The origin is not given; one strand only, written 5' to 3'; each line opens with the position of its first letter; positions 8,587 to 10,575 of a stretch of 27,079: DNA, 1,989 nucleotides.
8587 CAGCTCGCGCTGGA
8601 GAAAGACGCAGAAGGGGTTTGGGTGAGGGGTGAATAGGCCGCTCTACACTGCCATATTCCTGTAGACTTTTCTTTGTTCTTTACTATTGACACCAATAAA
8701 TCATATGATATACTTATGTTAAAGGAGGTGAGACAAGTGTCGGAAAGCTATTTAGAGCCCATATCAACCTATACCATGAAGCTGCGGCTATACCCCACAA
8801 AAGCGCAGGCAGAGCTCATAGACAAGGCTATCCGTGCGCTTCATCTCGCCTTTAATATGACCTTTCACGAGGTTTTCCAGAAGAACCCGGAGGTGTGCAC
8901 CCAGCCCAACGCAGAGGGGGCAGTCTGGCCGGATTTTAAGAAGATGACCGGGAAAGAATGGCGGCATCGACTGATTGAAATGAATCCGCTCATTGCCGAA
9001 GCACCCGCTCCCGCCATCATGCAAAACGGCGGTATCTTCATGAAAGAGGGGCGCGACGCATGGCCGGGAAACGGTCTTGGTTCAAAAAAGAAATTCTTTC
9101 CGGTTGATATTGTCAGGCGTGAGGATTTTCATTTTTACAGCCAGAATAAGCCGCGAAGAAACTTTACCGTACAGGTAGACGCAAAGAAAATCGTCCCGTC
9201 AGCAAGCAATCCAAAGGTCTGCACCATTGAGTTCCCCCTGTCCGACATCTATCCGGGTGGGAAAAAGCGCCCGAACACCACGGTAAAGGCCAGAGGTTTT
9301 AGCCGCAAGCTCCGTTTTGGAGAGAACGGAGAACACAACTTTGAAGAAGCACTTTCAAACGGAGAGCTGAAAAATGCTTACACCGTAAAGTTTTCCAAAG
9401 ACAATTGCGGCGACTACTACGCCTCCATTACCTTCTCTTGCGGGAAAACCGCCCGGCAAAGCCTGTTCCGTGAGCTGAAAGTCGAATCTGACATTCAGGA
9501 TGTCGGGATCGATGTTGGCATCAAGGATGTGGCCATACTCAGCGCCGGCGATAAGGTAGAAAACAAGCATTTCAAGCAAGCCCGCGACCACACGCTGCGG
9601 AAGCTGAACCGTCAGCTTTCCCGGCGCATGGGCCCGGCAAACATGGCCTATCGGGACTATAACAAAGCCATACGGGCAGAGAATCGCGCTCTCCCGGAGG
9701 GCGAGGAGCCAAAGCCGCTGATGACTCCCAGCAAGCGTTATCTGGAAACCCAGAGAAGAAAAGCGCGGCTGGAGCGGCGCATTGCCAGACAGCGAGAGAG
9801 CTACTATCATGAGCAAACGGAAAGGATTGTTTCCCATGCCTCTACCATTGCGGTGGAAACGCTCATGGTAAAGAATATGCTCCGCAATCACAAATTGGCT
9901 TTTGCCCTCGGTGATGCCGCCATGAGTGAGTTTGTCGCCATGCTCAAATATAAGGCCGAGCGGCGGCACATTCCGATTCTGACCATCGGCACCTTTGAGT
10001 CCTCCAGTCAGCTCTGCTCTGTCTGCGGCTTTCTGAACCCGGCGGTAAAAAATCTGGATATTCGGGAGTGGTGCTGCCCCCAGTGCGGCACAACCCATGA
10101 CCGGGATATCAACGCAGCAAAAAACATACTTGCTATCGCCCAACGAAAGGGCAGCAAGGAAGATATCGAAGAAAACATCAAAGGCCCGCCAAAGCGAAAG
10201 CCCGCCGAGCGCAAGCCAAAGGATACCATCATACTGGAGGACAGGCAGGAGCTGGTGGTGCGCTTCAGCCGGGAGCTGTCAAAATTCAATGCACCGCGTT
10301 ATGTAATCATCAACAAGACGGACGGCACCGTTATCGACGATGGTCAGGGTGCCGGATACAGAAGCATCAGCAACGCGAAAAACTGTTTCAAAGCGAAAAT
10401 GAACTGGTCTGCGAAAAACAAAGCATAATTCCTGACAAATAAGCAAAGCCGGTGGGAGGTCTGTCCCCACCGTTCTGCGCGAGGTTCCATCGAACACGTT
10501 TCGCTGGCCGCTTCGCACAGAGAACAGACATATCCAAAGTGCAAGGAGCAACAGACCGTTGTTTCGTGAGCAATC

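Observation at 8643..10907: Stand-alone miniature type V-like CRISPR locus: TnpB-like nuclease + anti-repeat + 4-repeat array, no adaptation genes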

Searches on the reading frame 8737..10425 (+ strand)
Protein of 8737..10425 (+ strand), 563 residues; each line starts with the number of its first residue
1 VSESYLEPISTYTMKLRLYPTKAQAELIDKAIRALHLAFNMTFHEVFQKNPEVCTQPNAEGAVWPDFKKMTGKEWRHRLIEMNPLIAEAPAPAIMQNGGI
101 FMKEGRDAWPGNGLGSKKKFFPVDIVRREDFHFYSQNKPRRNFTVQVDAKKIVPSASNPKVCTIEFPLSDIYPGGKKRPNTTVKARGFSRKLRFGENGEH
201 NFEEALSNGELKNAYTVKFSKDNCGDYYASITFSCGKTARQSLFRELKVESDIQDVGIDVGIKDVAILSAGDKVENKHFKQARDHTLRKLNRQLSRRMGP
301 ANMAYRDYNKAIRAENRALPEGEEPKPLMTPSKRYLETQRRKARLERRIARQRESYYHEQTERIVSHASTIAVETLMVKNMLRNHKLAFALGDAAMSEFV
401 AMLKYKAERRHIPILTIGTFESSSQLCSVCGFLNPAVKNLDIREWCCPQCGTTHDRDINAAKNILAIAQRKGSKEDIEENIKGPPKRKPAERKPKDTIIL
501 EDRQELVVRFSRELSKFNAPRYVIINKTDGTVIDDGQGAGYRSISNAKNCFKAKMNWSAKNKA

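Call 7: search_protein_families(library=pfam, proteins=[window:8737-10425:+], max_evalue=0.1)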
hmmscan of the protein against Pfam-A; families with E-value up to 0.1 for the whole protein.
window:8737-10425:+ (563 aa): 6 families
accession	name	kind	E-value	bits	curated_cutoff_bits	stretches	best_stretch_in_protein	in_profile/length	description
PF07282.18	Cas12f1-like_TNB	-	1.1e-20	74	26.3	1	398-464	3-60/60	Cas12f1-like, TNB domain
PF01385.25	OrfB_IS605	-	2.8e-12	47.3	30.5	1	248-384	11-119/120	Probable transposase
PF12323.14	HTH_OrfB_IS605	-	0.0014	18.5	21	1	14-40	6-32/47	Helix-turn-helix domain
PF05715.19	zf-piccolo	-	0.0048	17.7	30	1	423-452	28-56/60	Piccolo Zn-finger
PF06386.16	GvpL_GvpF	-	0.028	14.9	23.6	1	314-407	138-224/245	Gas vesicle synthesis protein GvpL/GvpF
PF08882.16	Acetone_carb_G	-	0.049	14.3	21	0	434-457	66-89/113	Acetone carboxylase gamma subunit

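Call 8: search_protein_families(library=ncbifam, proteins=[window:8737-10425:+], max_evalue=0.1)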
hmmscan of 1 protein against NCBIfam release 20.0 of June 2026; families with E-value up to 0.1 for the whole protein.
window:8737-10425:+ (563 aa): 6 families
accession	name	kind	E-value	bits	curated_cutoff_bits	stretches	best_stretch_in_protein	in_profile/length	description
NF038281.1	IS200_TnpB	exception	1.2e-61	208.9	425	2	218-467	149-358/360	IS200/IS605 family element RNA-guided endonuclease TnpB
NF040570.1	guided_TnpB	subfamily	1.6e-50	172.5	100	1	200-466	148-388/389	RNA-guided endonuclease TnpB family protein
NF038280.1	IS607_TnpB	exception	1e-31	110.4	350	1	250-470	199-394/431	IS607 family element RNA-guided endonuclease TnpB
NF038192.1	V_cas_c2c8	exception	1.2e-19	70.8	350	1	254-386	263-387/457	type V CRISPR-associated protein C2c8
NF049972.1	CRISPR_Cas12f2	exception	4.6e-13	48.8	450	1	253-464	326-515/524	type V CRISPR-associated effector Cas12f2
NF053663.1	RPWMISH_prot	domain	0.061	14.1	120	0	427-489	8-71/115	RPWMISH domain-containing protein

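Call 9: search_solved_structures(query=window:8737-10425:+, max_evalue=1, show_alignments=2)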
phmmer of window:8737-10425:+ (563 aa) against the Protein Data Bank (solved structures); distinct sequences matched with E-value up to 1: 21.
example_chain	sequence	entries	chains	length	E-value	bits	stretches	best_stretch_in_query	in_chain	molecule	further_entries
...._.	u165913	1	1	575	2.1e-185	620.6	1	9-561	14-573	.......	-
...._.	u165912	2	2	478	4.2e-159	533.8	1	9-471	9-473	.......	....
9yyg_A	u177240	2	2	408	1.9e-38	135.6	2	332-466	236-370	AI-designed RNA-guided nuclease | AI-generated RNA-guided nuclease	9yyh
8h1j_A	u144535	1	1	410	2.5e-33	118.7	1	332-466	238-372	RNA-guided DNA endonuclease TnpB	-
8bf8_A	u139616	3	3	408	2.6e-33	118.7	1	332-466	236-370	RNA-guided DNA endonuclease TnpB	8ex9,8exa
23vu_A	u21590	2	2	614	2.4e-13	52.8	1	317-471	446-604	UnCas12m4a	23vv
8iaz_A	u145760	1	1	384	4.5e-12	48.6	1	254-464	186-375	Transposase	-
9j09_A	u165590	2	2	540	1.2e-08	37.3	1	214-474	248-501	Transposase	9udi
9b0l_P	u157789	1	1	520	0.00015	23.7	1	326-470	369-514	TnpB-like protein L79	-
9nzq_A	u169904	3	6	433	0.00035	22.5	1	348-465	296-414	Cas12f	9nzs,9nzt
23vw_A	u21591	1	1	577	0.00061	21.7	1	393-473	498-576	CRISPR-associated DNA-binding protein Cas12m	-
8j1j_A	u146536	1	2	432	0.0026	19.6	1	344-465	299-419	Transposase IS605 OrfB C-terminal domain-containing protein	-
7wju_A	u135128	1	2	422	0.0082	18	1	344-465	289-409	OrfB_Zn_ribbon domain-containing protein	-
8j12_A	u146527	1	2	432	0.0086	17.9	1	344-465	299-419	Transposase IS605 OrfB C-terminal domain-containing protein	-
8pm4_A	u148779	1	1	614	0.0091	17.8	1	333-464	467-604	Transposase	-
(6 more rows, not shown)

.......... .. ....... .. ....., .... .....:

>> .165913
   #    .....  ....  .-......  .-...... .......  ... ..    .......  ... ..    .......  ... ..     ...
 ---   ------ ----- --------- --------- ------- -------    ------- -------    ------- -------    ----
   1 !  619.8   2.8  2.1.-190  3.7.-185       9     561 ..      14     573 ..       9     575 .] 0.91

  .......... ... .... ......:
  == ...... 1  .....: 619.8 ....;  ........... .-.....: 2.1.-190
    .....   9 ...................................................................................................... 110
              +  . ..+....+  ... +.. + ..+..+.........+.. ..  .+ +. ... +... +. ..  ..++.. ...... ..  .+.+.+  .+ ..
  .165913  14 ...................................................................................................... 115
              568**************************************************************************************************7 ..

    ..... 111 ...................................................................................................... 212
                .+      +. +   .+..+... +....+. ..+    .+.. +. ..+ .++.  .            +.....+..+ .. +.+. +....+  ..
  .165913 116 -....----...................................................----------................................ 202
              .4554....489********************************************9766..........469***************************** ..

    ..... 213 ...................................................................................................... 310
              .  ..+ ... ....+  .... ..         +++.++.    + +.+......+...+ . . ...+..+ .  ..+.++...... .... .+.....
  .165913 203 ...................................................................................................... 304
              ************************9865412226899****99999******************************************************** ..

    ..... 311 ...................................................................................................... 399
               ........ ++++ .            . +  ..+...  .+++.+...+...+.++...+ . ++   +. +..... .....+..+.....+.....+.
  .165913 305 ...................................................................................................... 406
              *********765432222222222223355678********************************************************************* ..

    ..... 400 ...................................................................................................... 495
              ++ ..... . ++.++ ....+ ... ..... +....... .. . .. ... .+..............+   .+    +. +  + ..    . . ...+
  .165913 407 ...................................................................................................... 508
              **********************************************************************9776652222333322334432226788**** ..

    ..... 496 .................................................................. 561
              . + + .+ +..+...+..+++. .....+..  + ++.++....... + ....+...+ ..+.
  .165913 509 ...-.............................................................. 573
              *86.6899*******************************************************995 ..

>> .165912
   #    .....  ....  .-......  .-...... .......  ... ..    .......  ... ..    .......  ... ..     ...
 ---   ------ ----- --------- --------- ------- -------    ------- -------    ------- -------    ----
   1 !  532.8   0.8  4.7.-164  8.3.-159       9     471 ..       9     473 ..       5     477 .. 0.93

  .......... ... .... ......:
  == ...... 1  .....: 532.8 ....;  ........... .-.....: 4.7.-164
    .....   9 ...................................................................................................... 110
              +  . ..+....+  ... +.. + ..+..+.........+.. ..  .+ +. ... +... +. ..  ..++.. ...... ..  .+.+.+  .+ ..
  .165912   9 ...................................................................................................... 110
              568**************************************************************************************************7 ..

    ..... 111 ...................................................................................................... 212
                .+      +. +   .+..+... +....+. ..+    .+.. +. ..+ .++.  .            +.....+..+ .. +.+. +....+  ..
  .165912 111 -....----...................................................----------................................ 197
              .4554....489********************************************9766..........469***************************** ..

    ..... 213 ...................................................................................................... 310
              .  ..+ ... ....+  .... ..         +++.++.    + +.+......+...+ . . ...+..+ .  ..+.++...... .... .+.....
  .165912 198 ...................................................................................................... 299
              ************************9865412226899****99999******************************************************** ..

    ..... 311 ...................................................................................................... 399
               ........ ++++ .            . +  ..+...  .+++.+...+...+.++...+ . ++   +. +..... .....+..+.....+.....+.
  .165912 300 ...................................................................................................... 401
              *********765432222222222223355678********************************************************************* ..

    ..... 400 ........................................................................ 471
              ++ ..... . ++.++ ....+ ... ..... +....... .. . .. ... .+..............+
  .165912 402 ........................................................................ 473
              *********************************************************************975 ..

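Call 21: find_homologous_proteins(query=window:8737-10425:+, max_evalue=1e-10)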
Query window:8737-10425:+ (563 aa): 3040 proteins with E <= 1e-10 among 8000 candidates; the best 120 are listed.
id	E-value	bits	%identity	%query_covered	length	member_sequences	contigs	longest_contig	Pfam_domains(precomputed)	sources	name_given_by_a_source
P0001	0.0e+0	1293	100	100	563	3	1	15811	PF01385.26,PF07282.19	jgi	-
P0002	1.4e-273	927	73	99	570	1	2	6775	PF01385.26,PF07282.19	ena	-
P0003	5.0e-245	832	67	99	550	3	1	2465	PF01385.26,PF07282.19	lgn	-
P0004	8.0e-198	677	58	98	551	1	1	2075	PF01385.26,PF07282.19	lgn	-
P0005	8.8e-198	676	57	99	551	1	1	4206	PF01385.26,PF07282.19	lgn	-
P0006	1.3e-197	676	55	99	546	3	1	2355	PF01385.26,PF07282.19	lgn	-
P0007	1.1e-195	669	57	99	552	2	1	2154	PF01385.26,PF07282.19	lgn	-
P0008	1.4e-195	669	55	99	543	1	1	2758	PF01385.26,PF07282.19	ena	-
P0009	9.1e-195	666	54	99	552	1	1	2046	PF01385.26,PF07282.19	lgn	-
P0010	7.1e-194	664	55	99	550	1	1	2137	PF01385.26,PF07282.19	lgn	-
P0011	8.4e-193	660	56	96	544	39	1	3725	PF01385.26,PF07282.19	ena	-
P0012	1.0e-192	660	54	99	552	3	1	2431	PF01385.26,PF07282.19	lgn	-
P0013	3.4e-192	658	55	99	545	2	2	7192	PF01385.26,PF07282.19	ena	-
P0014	7.8e-192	657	55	99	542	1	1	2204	PF01385.26,PF07282.19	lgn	-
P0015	7.8e-192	657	56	98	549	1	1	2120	PF01385.26,PF07282.19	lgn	-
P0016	1.6e-191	656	56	96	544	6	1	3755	PF01385.26,PF07282.19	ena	-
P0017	1.7e-191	656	54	99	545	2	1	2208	PF01385.26,PF07282.19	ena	-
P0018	3.3e-191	655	55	99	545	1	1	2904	PF01385.26,PF07282.19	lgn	-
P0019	6.1e-191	654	55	99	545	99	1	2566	PF01385.26,PF07282.19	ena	-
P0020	1.4e-190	653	56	99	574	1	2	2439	PF01385.26,PF07282.19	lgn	-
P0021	3.1e-190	652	54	99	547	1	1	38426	PF01385.26,PF07282.19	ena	-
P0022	3.3e-190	651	55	98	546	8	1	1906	PF01385.26,PF07282.19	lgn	-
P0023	3.5e-190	651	54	99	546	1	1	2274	PF01385.26,PF07282.19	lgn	-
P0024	6.5e-190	650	55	99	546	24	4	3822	PF01385.26,PF07282.19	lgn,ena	-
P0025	8.2e-190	650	52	99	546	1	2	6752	PF01385.26,PF07282.19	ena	-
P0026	1.0e-189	650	54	99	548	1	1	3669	PF01385.26,PF07282.19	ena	-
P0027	1.5e-189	649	53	99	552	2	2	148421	PF01385.26,PF07282.19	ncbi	-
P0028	3.4e-189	648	56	97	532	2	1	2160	PF01385.26,PF07282.19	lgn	-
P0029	4.0e-189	648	56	98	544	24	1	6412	PF01385.26,PF07282.19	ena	-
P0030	9.2e-189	647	54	99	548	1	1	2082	PF01385.26,PF07282.19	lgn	-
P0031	1.6e-188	646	57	96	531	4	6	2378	PF01385.26,PF07282.19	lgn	-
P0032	4.3e-188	644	54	99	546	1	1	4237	PF01385.26,PF07282.19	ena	-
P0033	4.9e-188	644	54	99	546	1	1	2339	PF01385.26,PF07282.19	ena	-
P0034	6.2e-188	644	54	99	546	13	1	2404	PF01385.26,PF07282.19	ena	-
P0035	6.9e-188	644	53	99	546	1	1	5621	PF01385.26,PF07282.19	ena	-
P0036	7.4e-188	644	55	98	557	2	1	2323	PF01385.26,PF07282.19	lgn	-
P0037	8.1e-188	644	54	99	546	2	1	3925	PF01385.26,PF07282.19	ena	-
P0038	2.6e-187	642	53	98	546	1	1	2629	PF01385.26,PF07282.19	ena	-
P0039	3.5e-187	641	53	100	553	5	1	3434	PF01385.26,PF07282.19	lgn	-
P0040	5.3e-187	641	53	99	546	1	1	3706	PF01385.26,PF07282.19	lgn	-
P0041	5.9e-187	641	53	99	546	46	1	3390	PF01385.26,PF07282.19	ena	-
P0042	1.1e-186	640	53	97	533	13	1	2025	PF01385.26,PF07282.19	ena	-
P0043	1.3e-186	640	53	99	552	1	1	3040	PF01385.26,PF07282.19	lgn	-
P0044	2.2e-186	639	54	98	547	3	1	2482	PF01385.26,PF07282.19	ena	-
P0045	5.4e-186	637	52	100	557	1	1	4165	PF01385.26,PF07282.19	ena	-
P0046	1.1e-185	636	54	98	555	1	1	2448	PF01385.26,PF07282.19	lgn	-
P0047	1.2e-185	636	53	100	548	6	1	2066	PF01385.26,PF07282.19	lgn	-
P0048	2.1e-185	636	53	99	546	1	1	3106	PF01385.26,PF07282.19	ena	-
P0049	3.8e-185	635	54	98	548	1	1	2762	PF01385.26,PF07282.19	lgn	-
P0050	9.7e-185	633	55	95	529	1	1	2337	PF01385.26,PF07282.19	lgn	-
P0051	1.1e-184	633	53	100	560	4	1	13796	PF01385.26,PF07282.19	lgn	-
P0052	1.8e-184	632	53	99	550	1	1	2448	PF01385.26,PF07282.19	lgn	-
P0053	3.6e-184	631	54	98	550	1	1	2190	PF01385.26,PF07282.19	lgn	-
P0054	4.8e-184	631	53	98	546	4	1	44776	PF01385.26,PF07282.19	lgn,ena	-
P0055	6.7e-184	631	54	98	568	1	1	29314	PF01385.26,PF07282.19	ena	-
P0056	8.1e-184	630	53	99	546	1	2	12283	PF01385.26,PF07282.19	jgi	-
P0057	2.2e-183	629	51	99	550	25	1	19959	PF01385.26,PF07282.19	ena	-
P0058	3.2e-183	628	52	98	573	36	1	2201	PF12323.15,PF01385.26,PF07282.19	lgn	-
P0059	8.7e-183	627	52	99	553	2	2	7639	PF01385.26,PF07282.19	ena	-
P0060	1.0e-182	627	52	99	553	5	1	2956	PF01385.26,PF07282.19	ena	-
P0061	1.0e-182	627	52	99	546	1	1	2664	PF01385.26,PF07282.19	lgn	-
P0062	2.5e-182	625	54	96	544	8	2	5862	PF01385.26,PF07282.19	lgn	-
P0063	6.3e-182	624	53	97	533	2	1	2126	PF01385.26,PF07282.19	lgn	-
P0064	6.6e-182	624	55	96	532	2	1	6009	PF01385.26,PF07282.19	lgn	-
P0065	9.2e-182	624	52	100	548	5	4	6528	PF01385.26,PF07282.19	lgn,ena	-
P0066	1.1e-181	623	52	100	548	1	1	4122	PF01385.26,PF07282.19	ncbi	-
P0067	1.2e-181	623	53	97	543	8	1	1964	PF01385.26,PF07282.19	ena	-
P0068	1.3e-181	623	54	96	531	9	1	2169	PF01385.26,PF07282.19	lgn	-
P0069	2.0e-181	622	51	99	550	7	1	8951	PF01385.26,PF07282.19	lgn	-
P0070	7.0e-181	621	52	98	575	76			PF12323.15,PF01385.26,PF07282.19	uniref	uniref:LaTranC n=2 Tax=Lawsonibacter sp. TaxID=2185275 RepID=UPI0011C70203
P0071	7.6e-181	621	52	98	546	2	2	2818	PF01385.26,PF07282.19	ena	-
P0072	1.8e-180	619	54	97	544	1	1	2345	PF01385.26,PF07282.19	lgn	-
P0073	1.4e-179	616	52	98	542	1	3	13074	PF01385.26,PF07282.19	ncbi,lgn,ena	-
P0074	2.6e-179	615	52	98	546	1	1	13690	PF01385.26,PF07282.19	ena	-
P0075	1.1e-178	613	53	97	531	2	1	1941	PF01385.26,PF07282.19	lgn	-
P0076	1.2e-178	613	51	98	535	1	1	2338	PF01385.26,PF07282.19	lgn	-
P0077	1.4e-178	613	52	98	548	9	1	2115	PF01385.26,PF07282.19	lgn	-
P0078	2.0e-178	613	52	99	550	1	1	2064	PF01385.26,PF07282.19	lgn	-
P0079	2.5e-178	612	53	98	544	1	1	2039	PF01385.26,PF07282.19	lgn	-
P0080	4.7e-178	611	51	100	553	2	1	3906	PF01385.26,PF07282.19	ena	-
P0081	1.9e-177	609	52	98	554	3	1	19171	PF01385.26,PF07282.19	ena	-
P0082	2.6e-177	609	51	99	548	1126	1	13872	PF01385.26,PF07282.19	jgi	jgi:putative transposase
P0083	2.9e-177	609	52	99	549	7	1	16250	PF01385.26,PF07282.19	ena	-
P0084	5.3e-177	608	51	100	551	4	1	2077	PF01385.26,PF07282.19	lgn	-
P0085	1.2e-176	607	52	97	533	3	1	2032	PF01385.26,PF07282.19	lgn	-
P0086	1.5e-176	606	51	100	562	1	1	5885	PF01385.26,PF07282.19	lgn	-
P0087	3.9e-176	605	53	99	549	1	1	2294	PF01385.26,PF07282.19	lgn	-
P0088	6.1e-176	604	52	97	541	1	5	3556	PF01385.26,PF07282.19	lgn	-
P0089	6.5e-176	604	52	99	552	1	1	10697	PF01385.26,PF07282.19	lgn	-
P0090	1.8e-175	603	53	98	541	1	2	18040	PF01385.26,PF07282.19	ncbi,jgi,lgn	-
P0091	5.4e-174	598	51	98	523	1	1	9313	PF01385.26,PF07282.19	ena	-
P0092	4.7e-173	595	51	99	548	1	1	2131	PF01385.26,PF07282.19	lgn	-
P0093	5.4e-173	595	52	99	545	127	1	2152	PF01385.26,PF07282.19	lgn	-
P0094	1.6e-172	593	51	96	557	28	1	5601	PF01385.26,PF07282.19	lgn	-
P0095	2.1e-171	589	51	99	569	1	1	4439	PF01385.26,PF07282.19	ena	-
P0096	5.9e-171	588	52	94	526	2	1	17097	PF01385.26,PF07282.19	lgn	-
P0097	2.7e-170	586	51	96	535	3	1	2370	PF01385.26,PF07282.19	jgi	jgi:transposase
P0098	3.9e-170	585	50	99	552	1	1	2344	PF01385.26,PF07282.19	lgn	-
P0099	4.0e-170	585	50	99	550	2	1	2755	PF01385.26,PF07282.19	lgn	-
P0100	3.3e-169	582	49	99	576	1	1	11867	PF01385.26,PF07282.19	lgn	-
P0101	3.9e-169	582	50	98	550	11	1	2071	PF01385.26,PF07282.19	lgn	-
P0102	4.0e-169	582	51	98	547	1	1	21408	PF01385.26,PF07282.19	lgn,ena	-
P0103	7.8e-169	581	49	99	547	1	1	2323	PF01385.26,PF07282.19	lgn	-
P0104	4.9e-168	578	51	99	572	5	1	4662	PF01385.26,PF07282.19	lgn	-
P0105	1.1e-165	571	49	99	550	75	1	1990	PF01385.26,PF07282.19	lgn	-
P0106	6.3e-158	545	49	99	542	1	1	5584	PF01385.26,PF07282.19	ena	-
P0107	1.2e-155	537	48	98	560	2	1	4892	PF01385.26,PF07282.19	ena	-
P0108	7.5e-155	535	51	86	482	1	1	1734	PF01385.26,PF07282.19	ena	-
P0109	1.2e-153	531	55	82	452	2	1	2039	PF01385.26,PF07282.19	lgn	-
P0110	6.4e-148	512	46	99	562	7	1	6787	PF12323.15,PF01385.26,PF07282.19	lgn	-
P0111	7.3e-144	498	53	79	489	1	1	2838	PF01385.26,PF07282.19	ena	-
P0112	8.4e-143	495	49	85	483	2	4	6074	PF01385.26,PF07282.19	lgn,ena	-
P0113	5.5e-140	486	54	78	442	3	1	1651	PF01385.26,PF07282.19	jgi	-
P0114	1.7e-138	481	51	79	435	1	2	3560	PF01385.26,PF07282.19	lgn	-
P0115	1.7e-132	461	54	74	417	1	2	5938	PF01385.26,PF07282.19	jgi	-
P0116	2.9e-132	460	49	81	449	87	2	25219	PF01385.26,PF07282.19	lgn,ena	-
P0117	1.8e-127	444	43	98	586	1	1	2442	PF01385.26,PF07282.19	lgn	-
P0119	1.1e-100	356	55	56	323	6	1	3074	PF01385.26,PF07282.19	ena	-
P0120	7.2e-89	317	36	97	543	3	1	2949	PF01385.26,PF07282.19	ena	-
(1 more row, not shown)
